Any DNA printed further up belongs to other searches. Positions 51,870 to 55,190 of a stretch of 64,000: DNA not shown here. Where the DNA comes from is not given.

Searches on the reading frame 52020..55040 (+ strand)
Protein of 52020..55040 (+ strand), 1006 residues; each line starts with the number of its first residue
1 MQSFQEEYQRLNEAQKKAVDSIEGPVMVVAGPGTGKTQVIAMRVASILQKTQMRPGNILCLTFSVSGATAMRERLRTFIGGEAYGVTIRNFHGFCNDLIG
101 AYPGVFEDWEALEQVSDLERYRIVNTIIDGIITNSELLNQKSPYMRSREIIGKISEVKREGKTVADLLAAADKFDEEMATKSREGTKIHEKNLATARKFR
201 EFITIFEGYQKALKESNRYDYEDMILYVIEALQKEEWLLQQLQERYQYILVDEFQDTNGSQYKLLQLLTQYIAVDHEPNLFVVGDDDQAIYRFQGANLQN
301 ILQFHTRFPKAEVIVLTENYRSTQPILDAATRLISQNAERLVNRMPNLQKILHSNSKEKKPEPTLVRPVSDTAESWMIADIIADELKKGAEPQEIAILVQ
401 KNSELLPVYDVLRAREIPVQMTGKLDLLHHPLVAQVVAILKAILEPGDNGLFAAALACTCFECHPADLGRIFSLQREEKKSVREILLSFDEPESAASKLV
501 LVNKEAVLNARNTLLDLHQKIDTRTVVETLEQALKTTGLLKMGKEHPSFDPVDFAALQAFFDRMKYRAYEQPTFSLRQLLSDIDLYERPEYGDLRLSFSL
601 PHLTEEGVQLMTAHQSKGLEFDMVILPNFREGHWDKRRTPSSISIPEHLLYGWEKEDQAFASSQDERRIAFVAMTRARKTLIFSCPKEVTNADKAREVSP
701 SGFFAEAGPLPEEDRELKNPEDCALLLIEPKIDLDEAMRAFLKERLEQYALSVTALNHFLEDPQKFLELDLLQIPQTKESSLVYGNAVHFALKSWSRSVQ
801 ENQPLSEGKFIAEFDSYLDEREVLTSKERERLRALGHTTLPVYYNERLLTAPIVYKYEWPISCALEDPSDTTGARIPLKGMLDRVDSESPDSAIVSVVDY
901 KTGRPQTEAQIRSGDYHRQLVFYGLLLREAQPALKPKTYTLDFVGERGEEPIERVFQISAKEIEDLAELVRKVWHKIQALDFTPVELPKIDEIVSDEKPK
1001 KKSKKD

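Call 24: search_protein_families(library=pfam, proteins=[window:52020-55040:+], max_evalue=0.0001)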
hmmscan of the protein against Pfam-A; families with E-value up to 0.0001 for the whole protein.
window:52020-55040:+ (1006 aa): 6 families
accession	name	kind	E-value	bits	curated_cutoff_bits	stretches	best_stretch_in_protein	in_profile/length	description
PF00580.27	UvrD-helicase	-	2.3e-65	221.4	23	1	11-309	1-271/271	UvrD/REP helicase N-terminal domain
PF13361.12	UvrD_C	-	1.3e-33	117.3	25.6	1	314-685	1-347/350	UvrD-like helicase C-terminal domain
PF12705.13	PDDEXK_1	-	1.6e-19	71.3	22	1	751-984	2-231/247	PD-(D/E)XK nuclease superfamily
PF13245.12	AAA_19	-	1.8e-18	67.4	25.1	1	15-293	1-133/134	AAA domain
PF13538.12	UvrD_C_2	-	1.2e-07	31.9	27.4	0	610-632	4-28/52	UvrD-like helicase C-terminal domain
PF13604.12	AAA_30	-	1.6e-05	25.2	27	0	11-74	2-65/191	AAA domain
